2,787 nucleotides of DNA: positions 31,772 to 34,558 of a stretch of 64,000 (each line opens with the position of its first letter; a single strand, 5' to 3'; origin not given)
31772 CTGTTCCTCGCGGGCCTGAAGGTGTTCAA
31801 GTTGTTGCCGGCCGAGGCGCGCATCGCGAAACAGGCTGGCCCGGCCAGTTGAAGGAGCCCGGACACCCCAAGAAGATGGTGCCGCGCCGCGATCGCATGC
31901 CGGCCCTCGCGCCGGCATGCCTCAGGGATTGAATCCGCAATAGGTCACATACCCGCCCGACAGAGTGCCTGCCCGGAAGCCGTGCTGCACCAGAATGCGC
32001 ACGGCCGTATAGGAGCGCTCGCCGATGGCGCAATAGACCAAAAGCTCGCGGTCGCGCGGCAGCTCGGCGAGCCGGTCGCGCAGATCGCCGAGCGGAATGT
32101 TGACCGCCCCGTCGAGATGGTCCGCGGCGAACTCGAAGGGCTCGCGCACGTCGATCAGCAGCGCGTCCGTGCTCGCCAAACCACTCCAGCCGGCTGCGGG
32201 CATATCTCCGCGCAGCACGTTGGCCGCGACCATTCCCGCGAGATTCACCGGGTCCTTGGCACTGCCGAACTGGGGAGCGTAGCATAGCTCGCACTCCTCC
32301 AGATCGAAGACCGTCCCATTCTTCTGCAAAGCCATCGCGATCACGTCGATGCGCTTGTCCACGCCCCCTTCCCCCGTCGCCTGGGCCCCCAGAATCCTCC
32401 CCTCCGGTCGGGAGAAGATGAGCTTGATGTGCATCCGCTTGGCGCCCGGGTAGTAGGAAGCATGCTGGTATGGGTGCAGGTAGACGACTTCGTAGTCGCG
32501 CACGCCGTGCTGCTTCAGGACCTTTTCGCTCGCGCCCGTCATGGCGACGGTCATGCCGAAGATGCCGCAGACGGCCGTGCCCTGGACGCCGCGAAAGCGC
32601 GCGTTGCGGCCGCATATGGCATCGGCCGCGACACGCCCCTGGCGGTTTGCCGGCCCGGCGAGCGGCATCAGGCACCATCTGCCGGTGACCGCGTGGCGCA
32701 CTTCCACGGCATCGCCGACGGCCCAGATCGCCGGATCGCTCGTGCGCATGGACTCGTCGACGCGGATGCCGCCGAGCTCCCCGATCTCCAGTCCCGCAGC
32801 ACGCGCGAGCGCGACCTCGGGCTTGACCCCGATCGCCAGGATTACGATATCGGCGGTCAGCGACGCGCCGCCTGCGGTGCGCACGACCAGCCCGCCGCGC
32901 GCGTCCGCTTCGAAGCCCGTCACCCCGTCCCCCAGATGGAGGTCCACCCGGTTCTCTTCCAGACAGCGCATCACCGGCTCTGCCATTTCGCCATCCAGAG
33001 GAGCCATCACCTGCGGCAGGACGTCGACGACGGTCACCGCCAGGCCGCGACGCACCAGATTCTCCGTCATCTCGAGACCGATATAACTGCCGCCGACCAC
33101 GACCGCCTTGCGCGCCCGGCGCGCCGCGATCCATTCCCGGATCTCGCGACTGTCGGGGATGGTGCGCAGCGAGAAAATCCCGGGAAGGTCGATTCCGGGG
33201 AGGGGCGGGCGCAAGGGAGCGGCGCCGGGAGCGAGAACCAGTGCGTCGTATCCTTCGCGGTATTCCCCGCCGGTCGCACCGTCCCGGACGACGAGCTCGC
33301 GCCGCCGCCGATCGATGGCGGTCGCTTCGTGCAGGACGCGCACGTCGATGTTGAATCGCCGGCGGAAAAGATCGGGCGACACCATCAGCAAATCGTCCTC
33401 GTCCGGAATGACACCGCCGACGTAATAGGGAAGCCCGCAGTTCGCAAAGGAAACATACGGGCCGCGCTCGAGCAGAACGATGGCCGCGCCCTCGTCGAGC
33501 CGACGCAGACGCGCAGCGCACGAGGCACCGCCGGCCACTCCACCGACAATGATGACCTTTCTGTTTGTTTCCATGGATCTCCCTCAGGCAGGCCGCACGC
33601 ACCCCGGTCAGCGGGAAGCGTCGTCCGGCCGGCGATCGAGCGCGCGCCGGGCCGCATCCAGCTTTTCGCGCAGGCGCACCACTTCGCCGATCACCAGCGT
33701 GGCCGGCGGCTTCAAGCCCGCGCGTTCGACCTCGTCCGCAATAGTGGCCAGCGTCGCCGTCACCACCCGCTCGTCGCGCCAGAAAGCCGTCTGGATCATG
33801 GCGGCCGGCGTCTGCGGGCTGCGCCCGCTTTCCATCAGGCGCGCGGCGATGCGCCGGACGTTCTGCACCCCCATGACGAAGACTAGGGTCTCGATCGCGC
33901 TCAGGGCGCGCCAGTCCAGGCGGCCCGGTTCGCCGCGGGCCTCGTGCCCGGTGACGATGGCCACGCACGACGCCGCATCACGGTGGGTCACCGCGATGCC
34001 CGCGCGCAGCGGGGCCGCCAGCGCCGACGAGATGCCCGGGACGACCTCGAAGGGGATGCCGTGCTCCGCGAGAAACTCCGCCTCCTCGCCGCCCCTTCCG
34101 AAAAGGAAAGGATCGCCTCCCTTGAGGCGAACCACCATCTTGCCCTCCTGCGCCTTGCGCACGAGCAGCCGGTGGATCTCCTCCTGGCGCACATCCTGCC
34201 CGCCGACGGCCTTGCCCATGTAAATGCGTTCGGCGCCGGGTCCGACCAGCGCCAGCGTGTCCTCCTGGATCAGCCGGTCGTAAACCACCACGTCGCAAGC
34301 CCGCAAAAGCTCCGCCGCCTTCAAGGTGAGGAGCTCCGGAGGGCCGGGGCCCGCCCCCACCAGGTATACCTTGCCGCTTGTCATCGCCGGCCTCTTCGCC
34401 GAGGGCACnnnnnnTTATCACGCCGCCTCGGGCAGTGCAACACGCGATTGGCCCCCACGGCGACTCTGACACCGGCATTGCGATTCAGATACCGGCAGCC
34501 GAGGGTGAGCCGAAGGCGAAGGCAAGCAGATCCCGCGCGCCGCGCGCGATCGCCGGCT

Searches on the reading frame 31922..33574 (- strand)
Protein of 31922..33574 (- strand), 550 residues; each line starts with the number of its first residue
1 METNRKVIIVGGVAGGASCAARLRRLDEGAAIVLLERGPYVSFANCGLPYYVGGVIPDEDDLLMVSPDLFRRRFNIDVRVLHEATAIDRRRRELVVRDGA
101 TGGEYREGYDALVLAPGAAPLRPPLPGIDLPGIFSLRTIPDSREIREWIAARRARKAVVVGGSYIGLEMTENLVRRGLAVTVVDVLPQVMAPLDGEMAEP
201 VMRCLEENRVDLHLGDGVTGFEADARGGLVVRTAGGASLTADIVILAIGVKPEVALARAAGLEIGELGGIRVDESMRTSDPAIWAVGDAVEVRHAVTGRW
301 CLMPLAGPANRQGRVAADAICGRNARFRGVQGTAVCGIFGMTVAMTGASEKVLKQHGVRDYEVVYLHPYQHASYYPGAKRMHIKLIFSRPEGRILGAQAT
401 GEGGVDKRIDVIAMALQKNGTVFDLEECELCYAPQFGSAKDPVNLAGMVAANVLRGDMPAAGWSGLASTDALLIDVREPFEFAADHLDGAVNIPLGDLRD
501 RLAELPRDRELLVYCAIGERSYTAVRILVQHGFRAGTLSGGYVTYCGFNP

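Call 77: search_protein_families(library=pfam, proteins=[window:31922-33574:-], max_evalue=0.001)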
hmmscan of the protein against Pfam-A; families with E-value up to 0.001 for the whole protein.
window:31922-33574:- (550 aa): 7 families
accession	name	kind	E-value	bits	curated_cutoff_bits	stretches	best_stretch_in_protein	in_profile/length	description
PF07992.20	Pyr_redox_2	-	1.4e-57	195.8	26.1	1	6-295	2-284/291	Pyridine nucleotide-disulphide oxidoreductase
PF00581.25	Rhodanese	-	4.7e-15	56.3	22.2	1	466-544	9-98/102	Rhodanese-like domain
PF00070.33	Pyr_redox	-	9.9e-15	55.3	22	1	156-230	1-75/82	Pyridine nucleotide-disulphide oxidoreductase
PF02852.28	Pyr_redox_dim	-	6.7e-12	46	25.3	1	338-436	6-102/110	Pyridine nucleotide-disulphide oxidoreductase, dimerisation domain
PF13738.12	Pyr_redox_3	-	2.3e-06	27.5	30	1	142-283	153-301/305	Pyridine nucleotide-disulphide oxidoreductase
PF01266.30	DAO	-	0.0002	21.4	27.9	0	6-42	1-35/353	FAD dependent oxidoreductase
PF13450.12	NAD_binding_8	-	0.00028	21.5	21.9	0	9-42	1-32/68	NAD(P)-binding Rossmann-like domain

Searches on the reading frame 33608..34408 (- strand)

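Call 77: search_protein_families(library=pfam, proteins=[window:33608-34408:-], max_evalue=0.001)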
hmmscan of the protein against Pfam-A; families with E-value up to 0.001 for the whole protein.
window:33608-34408:- (266 aa): 1 family
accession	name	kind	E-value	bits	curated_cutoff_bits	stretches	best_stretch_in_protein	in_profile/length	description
PF00590.25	TP_methylase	-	2.8e-54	184.7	27.8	1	13-223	1-211/212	Tetrapyrrole (Corrin/Porphyrin) Methylases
